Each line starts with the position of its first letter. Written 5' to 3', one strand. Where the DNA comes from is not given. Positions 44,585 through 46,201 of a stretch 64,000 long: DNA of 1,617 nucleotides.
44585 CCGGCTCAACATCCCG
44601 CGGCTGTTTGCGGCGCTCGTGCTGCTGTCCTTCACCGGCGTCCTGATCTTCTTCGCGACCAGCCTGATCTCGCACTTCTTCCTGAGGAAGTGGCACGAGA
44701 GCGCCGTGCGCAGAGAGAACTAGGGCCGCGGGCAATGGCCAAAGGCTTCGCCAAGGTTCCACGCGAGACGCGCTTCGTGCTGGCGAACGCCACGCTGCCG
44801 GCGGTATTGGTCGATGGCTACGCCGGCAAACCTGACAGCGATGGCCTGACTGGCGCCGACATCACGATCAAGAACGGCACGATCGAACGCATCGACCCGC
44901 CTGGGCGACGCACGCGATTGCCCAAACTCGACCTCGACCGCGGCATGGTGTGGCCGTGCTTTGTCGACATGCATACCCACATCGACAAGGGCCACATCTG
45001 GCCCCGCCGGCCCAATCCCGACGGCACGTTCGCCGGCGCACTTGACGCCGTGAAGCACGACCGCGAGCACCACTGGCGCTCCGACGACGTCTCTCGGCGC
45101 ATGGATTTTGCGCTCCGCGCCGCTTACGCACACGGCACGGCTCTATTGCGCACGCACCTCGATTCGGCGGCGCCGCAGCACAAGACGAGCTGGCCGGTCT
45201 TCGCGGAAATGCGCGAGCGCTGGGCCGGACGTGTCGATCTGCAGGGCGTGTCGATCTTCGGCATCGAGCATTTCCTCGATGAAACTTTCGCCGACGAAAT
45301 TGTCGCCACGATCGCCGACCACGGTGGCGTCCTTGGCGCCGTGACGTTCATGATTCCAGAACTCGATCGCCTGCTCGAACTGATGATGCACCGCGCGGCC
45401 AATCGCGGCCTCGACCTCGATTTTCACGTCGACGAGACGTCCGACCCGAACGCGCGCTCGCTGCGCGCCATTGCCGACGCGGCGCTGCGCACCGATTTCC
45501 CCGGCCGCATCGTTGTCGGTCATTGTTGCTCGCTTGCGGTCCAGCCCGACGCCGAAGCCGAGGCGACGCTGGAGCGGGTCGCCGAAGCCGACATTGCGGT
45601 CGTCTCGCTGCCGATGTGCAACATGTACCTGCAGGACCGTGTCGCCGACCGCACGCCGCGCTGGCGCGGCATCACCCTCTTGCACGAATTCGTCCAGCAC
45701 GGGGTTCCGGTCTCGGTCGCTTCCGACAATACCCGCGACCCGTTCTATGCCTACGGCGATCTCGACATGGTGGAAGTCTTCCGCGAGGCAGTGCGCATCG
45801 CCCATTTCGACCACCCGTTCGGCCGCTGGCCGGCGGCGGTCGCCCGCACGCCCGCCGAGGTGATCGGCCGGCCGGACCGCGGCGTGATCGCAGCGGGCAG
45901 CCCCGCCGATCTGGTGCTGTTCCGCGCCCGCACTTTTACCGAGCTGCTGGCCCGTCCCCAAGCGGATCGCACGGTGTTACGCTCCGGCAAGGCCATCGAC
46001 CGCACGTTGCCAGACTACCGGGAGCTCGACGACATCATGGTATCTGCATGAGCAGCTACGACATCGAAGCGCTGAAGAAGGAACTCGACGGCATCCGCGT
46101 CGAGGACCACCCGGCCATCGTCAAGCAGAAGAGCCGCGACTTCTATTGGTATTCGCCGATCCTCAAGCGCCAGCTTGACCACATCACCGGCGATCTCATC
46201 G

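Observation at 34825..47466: Two paralogous, translationally coupled 'ring hydrolase + PCMH-type FAD oxidase' gene pairs 8 kb apart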

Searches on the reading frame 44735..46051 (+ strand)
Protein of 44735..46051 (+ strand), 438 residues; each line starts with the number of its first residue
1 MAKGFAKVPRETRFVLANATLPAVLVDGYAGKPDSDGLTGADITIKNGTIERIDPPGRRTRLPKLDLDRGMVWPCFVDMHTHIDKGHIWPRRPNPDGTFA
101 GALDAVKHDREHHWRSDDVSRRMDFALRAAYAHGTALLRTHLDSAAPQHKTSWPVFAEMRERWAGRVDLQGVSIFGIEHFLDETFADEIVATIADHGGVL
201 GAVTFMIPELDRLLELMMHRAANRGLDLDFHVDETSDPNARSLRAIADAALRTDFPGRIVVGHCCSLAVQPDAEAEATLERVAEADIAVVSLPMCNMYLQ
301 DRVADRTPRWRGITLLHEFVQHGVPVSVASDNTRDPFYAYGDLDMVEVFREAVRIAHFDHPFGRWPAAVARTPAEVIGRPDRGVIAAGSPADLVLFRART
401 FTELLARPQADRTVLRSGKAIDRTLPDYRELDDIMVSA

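Call 9: search_protein_families(library=pfam, proteins=[window:44735-46051:+])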
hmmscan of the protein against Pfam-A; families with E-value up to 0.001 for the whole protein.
window:44735-46051:+ (438 aa): 2 families
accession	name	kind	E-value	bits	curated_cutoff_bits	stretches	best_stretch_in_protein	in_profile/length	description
PF07969.17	Amidohydro_3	-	1.8e-32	113.9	29.7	2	212-411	263-455/472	Amidohydrolase family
PF01979.26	Amidohydro_1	-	4.1e-11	43.2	25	1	71-398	1-320/345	Amidohydrolase family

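Call 11: search_protein_families(library=ncbifam, proteins=[window:44735-46051:+], max_evalue=0.00001)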
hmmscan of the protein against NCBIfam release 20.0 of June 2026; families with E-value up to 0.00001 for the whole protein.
window:44735-46051:+ (438 aa): 13 families
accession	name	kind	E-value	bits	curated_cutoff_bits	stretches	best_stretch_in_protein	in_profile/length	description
NF005759.0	PRK07583.1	equivalog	1.2e-200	666.8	403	1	5-436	4-436/438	cytosine deaminase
NF005748.0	PRK07572.1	subfamily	7.9e-47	160.3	438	1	36-430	13-409/426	cytosine deaminase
NF004636.0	PRK05985.1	subfamily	4.3e-37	127.9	408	1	40-424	17-391/398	amidohydrolase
NF006685.0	PRK09230.1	subfamily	1.9e-30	105.6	483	1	35-427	16-410/426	cytosine deaminase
NF005312.0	PRK06846.1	subfamily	4.1e-19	68.7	447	1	42-422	34-406/412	amidohydrolase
NF005365.0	PRK06886.1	equivalog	2.8e-16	59.5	340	1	106-355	55-304/327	hypothetical protein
TIGR01224.1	hutI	equivalog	3.4e-08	32.7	298.15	0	217-407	202-362/377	imidazolonepropionase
NF006689.0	PRK09237.1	equivalog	4.1e-08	32.2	371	0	33-86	15-69/383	amidohydrolase/deacetylase family metallohydrolase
NF011984.0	PRK15446.1-5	equivalog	4.4e-08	32.3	260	0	367-400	330-363/379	alpha-D-ribose 1-methylphosphonate 5-triphosphate diphosphatase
NF011987.0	PRK15446.2-3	subfamily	1.3e-07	30.8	253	0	367-400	334-367/395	alpha-D-ribose 1-methylphosphonate 5-triphosphate diphosphatase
TIGR03178.1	allantoinase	equivalog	1.6e-06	27.2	357.85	0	36-85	13-62/441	allantoinase AllB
TIGR02318.1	phosphono_phnM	equivalog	2.8e-06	26.5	390.55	0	368-398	328-358/376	phosphonate metabolism protein PhnM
NF011989.0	PRK15446.2-5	equivalog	8.8e-06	24.7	565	0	38-91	18-71/385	alpha-D-ribose 1-methylphosphonate 5-triphosphate diphosphatase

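Call 15: search_solved_structures(query=window:44735-46051:+, max_evalue=0.00001)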
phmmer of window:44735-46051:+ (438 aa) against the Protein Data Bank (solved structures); distinct sequences matched with E-value up to 0.00001: 13.
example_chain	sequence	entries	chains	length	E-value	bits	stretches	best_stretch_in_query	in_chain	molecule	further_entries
1r9z_A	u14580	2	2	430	4.2e-25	91.6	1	33-427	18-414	Cytosine deaminase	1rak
3o7u_A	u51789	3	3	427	4.9e-25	91.4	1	35-427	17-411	Cytosine deaminase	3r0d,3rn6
1k6w_A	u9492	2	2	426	5.1e-25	91.3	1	35-427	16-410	Cytosine Deaminase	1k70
1r9x_A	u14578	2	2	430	5.8e-25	91.2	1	33-427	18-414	Cytosine deaminase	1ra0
1r9y_A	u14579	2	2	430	1.1e-24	90.2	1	33-427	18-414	Cytosine deaminase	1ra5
3g77_A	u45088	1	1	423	6.5e-24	87.7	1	36-427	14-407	Cytosine deaminase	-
4r7w_A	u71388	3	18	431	8.1e-21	77.5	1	45-421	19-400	Cytosine deaminase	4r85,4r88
2qt3_A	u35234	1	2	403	8.9e-15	57.6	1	42-419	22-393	N-isopropylammelide isopropyl amidohydrolase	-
4cqb_A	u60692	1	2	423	1e-14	57.4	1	42-419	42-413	N-ISOPROPYLAMMELIDE ISOPROPYL AMIDOHYDROLASE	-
4cqc_A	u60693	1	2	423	1.4e-14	56.9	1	42-419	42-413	N-ISOPROPYLAMMELIDE ISOPROPYL AMIDOHYDROLASE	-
5akq_A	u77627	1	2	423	5e-14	55.1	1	42-419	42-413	N-ISOPROPYLAMMELIDE ISOPROPYL AMIDOHYDROLASE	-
4cqd_A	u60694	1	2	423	1.8e-13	53.3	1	42-419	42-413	N-ISOPROPYLAMMELIDE ISOPROPYL AMIDOHYDROLASE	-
6nbo_A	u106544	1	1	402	1.4e-12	50.4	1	71-423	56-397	N-isopropylammelide isopropylaminohydrolase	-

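Call 62: search_dna_similar(query=window:44735-46051:+, collection=plasmids, mode=protein, max_rows=25, max_evalue=1e-40)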
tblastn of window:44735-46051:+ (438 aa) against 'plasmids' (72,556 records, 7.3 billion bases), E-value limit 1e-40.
Records with a match: 188; places in all: 193; records where one place covers at least 80% of the query: 186.
Best place of each record, by identity: 60-80% 1; <60% 187.
By first word of the organism name: Rhizobium 144; Aminobacter 10; Agrobacterium 8; Shinella 3; Pseudomonas 3; Pseudosulfitobacter 2; Alloyangia 2; Hyphomicrobiales 1; Pararhizobium 1; Palleronia 1; and 13 more.
By predicted mobility (MOB-suite, as given by PLSDB): conjugative 87; non-mobilizable 84; mobilizable 17.
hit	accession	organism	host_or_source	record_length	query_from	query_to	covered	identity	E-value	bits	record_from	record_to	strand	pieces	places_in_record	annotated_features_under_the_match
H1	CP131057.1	Hyphomicrobiales bacterium UR115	tomato,bacteria,rhizosphere soil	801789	5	435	98%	66.4%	0e+0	573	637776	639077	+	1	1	none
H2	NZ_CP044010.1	Rhizobium sp. BG6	Prosopis cineraria,pure bacterial ...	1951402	1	435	99%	58.7%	2e-160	508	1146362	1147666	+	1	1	none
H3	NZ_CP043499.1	Rhizobium grahamii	Prosopis cineraria,pure bacterial ...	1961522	1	435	99%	58.7%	2e-160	508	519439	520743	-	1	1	none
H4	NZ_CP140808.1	Rhizobium beringeri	Trifolium pratense,whole organism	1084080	1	435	99%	58.3%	3e-161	510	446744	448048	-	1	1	record has no annotation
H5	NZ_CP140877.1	Rhizobium beringeri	Trifolium pratense,whole organism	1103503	1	435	99%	58.3%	3e-161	510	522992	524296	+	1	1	record has no annotation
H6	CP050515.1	Rhizobium leguminosarum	Trifolium repens,cell culture,root ...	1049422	1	435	99%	58.3%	4e-159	504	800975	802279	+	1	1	cytosine deaminase | ABC transporter permease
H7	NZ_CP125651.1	Rhizobium sp. BT04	Phaseolus vulgaris,Pure culture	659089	1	435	99%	58.3%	1e-158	503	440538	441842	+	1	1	cytosine deaminase | ABC transporter permease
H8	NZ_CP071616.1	Rhizobium bangladeshense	lentil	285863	1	435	99%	58.3%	2e-158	502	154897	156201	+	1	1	cytosine deaminase | ABC transporter permease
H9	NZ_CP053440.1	Rhizobium brockwellii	Trifolium repens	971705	1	435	99%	58.0%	9e-158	500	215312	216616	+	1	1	cytosine deaminase | ABC transporter permease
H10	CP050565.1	Rhizobium leguminosarum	Lathyrus sativus,cell culture,root ...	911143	1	435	99%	58.0%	1e-156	497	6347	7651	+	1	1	cytosine deaminase | ABC transporter permease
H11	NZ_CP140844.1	Rhizobium ruizarguesonis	Trifolium pratense,whole organism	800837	1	435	99%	58.0%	1e-156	497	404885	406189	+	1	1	cytosine deaminase | ABC transporter permease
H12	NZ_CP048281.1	Rhizobium leguminosarum bv. viciae 248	Fava bean,whole organism,nodules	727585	1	435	99%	58.0%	2e-156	497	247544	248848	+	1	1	cytosine deaminase | ABC transporter permease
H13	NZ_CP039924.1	Agrobacterium tumefaciens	-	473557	1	437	100%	57.5%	6e-161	509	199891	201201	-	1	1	cytosine deaminase | ABC transporter permease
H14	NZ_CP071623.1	Rhizobium bangladeshense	lentil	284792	1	435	99%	57.8%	3e-158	501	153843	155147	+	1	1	cytosine deaminase | ABC transporter permease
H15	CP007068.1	Rhizobium leguminosarum bv. trifolii CB782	plant root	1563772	1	435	99%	57.8%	1e-157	500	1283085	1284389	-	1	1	cytosine deaminase | ABC transporter ATP-binding protein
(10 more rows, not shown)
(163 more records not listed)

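Call 63: get_annotated_region(hit=H12, flank=9000)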
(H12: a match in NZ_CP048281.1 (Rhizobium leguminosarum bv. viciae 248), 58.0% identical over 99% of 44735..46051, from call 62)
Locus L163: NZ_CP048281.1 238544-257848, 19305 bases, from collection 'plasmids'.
description: Rhizobium leguminosarum bv. viciae 248 plasmid pRle248e, complete sequence
organism: Rhizobium leguminosarum bv. viciae 248 (NCBI taxid 936136)
taxonomy: Bacteria; Pseudomonadota; Alphaproteobacteria; Hyphomicrobiales; Rhizobiaceae; Rhizobium; Rhizobium leguminosarum; Rhizobium leguminosarum bv. viciae 248
host: -; source: Fava bean,whole organism,nodules; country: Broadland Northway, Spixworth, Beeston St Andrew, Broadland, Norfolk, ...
typing (MOB-suite, as given by PLSDB): non-mobilizable
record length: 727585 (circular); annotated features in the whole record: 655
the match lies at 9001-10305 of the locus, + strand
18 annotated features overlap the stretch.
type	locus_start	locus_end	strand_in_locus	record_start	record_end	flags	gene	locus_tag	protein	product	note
CDS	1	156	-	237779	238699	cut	-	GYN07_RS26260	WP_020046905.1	XdhC family protein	-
CDS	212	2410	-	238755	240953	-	paoC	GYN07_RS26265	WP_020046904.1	aldehyde oxidoreductase molybdenum-binding subunit PaoC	-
CDS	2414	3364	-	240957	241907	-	-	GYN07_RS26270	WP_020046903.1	xanthine dehydrogenase family protein subunit M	-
CDS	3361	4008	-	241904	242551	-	paoA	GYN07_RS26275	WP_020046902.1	aldehyde dehydrogenase iron-sulfur subunit PaoA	-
CDS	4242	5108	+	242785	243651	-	-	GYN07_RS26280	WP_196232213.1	creatininase family protein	-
CDS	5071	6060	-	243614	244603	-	-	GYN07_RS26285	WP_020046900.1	LysR family transcriptional regulator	-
CDS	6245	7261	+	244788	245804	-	-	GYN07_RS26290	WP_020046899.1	ABC transporter substrate-binding protein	-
CDS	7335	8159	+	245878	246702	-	-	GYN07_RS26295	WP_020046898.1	ABC transporter ATP-binding protein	-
CDS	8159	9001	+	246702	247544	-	-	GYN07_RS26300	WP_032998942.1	ABC transporter permease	-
CDS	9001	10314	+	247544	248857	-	-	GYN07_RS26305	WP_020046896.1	cytosine deaminase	-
CDS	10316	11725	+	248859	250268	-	-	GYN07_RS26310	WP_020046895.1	FAD-binding oxidoreductase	-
CDS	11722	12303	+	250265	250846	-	-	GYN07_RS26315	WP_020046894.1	NAD(P)H-dependent oxidoreductase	-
CDS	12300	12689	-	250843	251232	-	-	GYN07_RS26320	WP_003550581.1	RidA family protein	-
CDS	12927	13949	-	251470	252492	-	-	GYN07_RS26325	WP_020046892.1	class I SAM-dependent methyltransferase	-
CDS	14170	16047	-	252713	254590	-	-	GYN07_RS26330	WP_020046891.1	HAMP domain-containing methyl-accepting chemotaxis protein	GO:0006935 - chemotaxis [Evidence IEA]; GO:0007165 - signal transduction [Evidence IEA]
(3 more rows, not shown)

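Call 64: list_cluster_members(proteins=[L163:9001-10314:+, L163:10316-11725:+, L163:4242-5108:+, L163:11722-12303:+])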
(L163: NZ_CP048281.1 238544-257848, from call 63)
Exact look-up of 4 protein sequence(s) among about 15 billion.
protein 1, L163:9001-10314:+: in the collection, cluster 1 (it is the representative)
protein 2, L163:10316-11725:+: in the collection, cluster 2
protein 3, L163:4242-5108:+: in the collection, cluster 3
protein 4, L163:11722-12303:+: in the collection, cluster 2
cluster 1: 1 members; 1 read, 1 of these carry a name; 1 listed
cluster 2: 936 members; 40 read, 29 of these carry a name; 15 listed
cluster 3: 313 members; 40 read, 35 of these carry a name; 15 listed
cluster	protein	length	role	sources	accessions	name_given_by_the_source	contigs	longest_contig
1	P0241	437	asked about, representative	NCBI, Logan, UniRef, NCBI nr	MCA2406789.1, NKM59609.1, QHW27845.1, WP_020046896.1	cytosine deaminase (plasmid) [Rhizobium leguminosarum bv. viciae 248] | cytosine deaminase n=1 Tax=Rhizobium leguminosarum TaxID=384 RepID=UPI000364D3B0 | cytosine deaminase [Rhizobium leguminosarum]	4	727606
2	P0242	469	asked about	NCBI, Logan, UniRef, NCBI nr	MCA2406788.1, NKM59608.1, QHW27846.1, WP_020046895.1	FAD-binding oxidoreductase (plasmid) [Rhizobium leguminosarum bv. viciae 248] | FAD-binding oxidoreductase n=1 Tax=Rhizobium leguminosarum TaxID=384 RepID=UPI00036A03D6 | FAD-binding oxidoreductase [Rhizobium leguminosarum]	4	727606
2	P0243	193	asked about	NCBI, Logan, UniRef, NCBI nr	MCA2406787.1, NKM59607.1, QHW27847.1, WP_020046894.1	NAD(P)H-dependent oxidoreductase (plasmid) [Rhizobium leguminosarum bv. viciae 248] | NAD(P)H-dependent oxidoreductase n=1 Tax=Rhizobium leguminosarum TaxID=384 ... | NAD(P)H-dependent oxidoreductase [Rhizobium leguminosarum]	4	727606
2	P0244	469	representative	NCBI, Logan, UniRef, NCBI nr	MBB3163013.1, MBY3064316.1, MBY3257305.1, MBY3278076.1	FAD-binding oxidoreductase [Rhizobium laguerreae] | FAD-binding oxidoreductase n=1 Tax=Rhizobium laguerreae TaxID=1076926 ...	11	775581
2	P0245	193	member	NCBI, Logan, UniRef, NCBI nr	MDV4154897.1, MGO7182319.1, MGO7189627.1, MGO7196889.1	NAD(P)H-dependent oxidoreductase [Rhizobium brockwellii] | NAD(P)H-dependent oxidoreductase n=1 Tax=Rhizobium TaxID=379 RepID=UPI0005230D2F | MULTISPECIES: NAD(P)H-dependent oxidoreductase [Rhizobium]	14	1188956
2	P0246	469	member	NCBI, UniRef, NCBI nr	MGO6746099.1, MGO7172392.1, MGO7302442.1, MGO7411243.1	FAD-binding oxidoreductase [Rhizobium ruizarguesonis] | FAD-binding oxidoreductase n=1 Tax=Rhizobium ruizarguesonis TaxID=2081791 ...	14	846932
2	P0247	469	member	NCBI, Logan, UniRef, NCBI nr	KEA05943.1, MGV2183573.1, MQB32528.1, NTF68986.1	FAD-binding oxidoreductase [Rhizobium rhizogenes] | FAD-binding oxidoreductase n=1 Tax=Rhizobium rhizogenes TaxID=359 RepID=UPI0004D5B43F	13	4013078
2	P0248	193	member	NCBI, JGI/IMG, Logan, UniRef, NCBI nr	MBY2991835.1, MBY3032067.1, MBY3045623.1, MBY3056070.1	NAD(P)H-dependent oxidoreductase [Rhizobium leguminosarum] | putative NADPH-quinone reductase | NAD(P)H-dependent oxidoreductase n=1 Tax=Rhizobium TaxID=379 RepID=UPI001C918A96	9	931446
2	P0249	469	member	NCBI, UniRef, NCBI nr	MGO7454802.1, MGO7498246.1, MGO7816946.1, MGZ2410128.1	FAD-binding oxidoreductase [Rhizobium ruizarguesonis] | FAD-binding oxidoreductase n=1 Tax=Rhizobium ruizarguesonis TaxID=2081791 ...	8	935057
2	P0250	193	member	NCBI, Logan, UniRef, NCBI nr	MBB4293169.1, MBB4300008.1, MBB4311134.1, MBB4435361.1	putative NADPH-quinone reductase [Rhizobium leguminosarum] | NADPH-quinone reductase n=1 Tax=Rhizobium leguminosarum TaxID=384 RepID=A0AAE2MPX1_RHILE | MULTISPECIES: NAD(P)H-dependent oxidoreductase [Rhizobium]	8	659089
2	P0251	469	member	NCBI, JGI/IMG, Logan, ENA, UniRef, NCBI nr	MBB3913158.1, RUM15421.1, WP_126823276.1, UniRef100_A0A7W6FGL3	FAD-binding oxidoreductase [Rhizobium fabae] | FAD-binding oxidoreductase n=1 Tax=Rhizobium fabae TaxID=573179 RepID=A0A7W6FGL3_9HYPH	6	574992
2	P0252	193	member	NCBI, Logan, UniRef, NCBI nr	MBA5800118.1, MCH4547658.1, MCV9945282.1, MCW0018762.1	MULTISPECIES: NAD(P)H-dependent oxidoreductase [Rhizobium] | NAD(P)H-dependent oxidoreductase n=1 Tax=Rhizobium changzhiense TaxID=2692317 ...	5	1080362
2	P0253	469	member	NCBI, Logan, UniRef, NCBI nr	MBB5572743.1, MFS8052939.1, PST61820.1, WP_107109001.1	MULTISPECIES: FAD-binding oxidoreductase [Rhizobium] | FAD/FMN-containing dehydrogenase n=1 Tax=Rhizobium paranaense TaxID=1650438 ...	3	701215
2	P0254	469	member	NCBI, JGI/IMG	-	FAD/FMN-containing dehydrogenase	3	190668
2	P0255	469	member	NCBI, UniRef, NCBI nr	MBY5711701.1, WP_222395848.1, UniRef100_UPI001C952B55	FAD-binding oxidoreductase [Rhizobium leguminosarum] | FAD-binding oxidoreductase n=1 Tax=Rhizobium leguminosarum TaxID=384 RepID=UPI001C952B55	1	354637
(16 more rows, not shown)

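Call 65: find_encoding_contigs(protein=P0247, flank=9000, max_places=4)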
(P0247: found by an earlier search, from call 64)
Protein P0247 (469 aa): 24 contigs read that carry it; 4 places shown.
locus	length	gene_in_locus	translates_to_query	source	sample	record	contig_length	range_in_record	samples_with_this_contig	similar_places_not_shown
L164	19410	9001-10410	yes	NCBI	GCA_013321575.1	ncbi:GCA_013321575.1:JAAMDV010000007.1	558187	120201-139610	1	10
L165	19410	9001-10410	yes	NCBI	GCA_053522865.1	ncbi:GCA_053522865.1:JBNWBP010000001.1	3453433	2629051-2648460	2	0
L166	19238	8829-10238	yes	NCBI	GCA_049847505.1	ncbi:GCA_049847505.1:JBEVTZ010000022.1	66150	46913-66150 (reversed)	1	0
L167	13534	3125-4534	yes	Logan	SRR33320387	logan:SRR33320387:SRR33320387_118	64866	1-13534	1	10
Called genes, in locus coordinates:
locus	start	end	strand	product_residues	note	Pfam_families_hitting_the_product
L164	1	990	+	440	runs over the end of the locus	PF03721:UDPG_MGDP_dh_N, PF00984:UDPG_MGDP_dh, PF03720:UDPG_MGDP_dh_C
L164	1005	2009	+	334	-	PF01073:3Beta_HSD, PF01370:Epimerase, PF02719:Polysacc_synt_2, PF04321:RmlD_sub_bind, PF16363:GDP_Man_Dehyd, PF07993:NAD_binding_4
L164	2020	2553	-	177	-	PF01613:Flavin_Reduct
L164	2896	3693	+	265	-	PF02633:Creatininase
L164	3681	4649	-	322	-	PF00126:HTH_1, PF03466:LysR_substrate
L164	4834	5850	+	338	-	PF09084:NMT1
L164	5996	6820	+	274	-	PF00005:ABC_tran, PF13304:AAA_21 (faint)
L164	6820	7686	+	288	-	PF00528:BPD_transp_1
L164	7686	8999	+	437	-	PF01979:Amidohydro_1, PF07969:Amidohydro_3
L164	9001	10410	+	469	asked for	PF01565:FAD_binding_4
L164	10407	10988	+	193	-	PF02525:Flavodoxin_2, PF03358:FMN_red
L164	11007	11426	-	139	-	PF00190:Cupin_1 (weak), PF02311:AraC_binding (weak), PF07883:Cupin_2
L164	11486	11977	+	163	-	PF12802:MarR_2 (weak)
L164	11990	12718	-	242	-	PF01209:Ubie_methyltran (weak), PF08003:Methyltransf_9 (weak), PF13489:Methyltransf_23, PF13649:Methyltransf_25, PF13847:Methyltransf_31, PF08241:Methyltransf_11, PF08242:Methyltransf_12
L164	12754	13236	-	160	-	PF00903:Glyoxalase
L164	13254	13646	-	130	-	PF01042:Ribonuc_L-PSP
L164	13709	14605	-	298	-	PF00892:EamA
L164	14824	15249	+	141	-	-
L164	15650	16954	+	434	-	-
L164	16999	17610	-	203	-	PF01738:DLH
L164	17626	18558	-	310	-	PF00903:Glyoxalase (weak)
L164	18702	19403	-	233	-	PF03167:UDG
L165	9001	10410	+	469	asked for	PF01565:FAD_binding_4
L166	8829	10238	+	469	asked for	PF01565:FAD_binding_4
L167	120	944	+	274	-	PF00005:ABC_tran, PF13304:AAA_21 (faint)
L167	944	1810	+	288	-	PF00528:BPD_transp_1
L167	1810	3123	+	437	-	PF01979:Amidohydro_1, PF07969:Amidohydro_3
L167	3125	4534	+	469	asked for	PF01565:FAD_binding_4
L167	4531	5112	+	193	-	PF02525:Flavodoxin_2, PF03358:FMN_red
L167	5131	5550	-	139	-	PF00190:Cupin_1 (weak), PF02311:AraC_binding (weak), PF07883:Cupin_2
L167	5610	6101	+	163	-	PF12802:MarR_2 (weak)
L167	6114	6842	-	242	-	PF01209:Ubie_methyltran (weak), PF08003:Methyltransf_9 (weak), PF13489:Methyltransf_23, PF13649:Methyltransf_25, PF13847:Methyltransf_31, PF08241:Methyltransf_11, PF08242:Methyltransf_12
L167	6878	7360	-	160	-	PF00903:Glyoxalase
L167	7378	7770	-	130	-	PF01042:Ribonuc_L-PSP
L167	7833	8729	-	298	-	PF00892:EamA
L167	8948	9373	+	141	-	-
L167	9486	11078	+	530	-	-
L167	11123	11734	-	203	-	PF01738:DLH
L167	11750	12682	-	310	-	PF00903:Glyoxalase (weak)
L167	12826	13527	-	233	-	PF03167:UDG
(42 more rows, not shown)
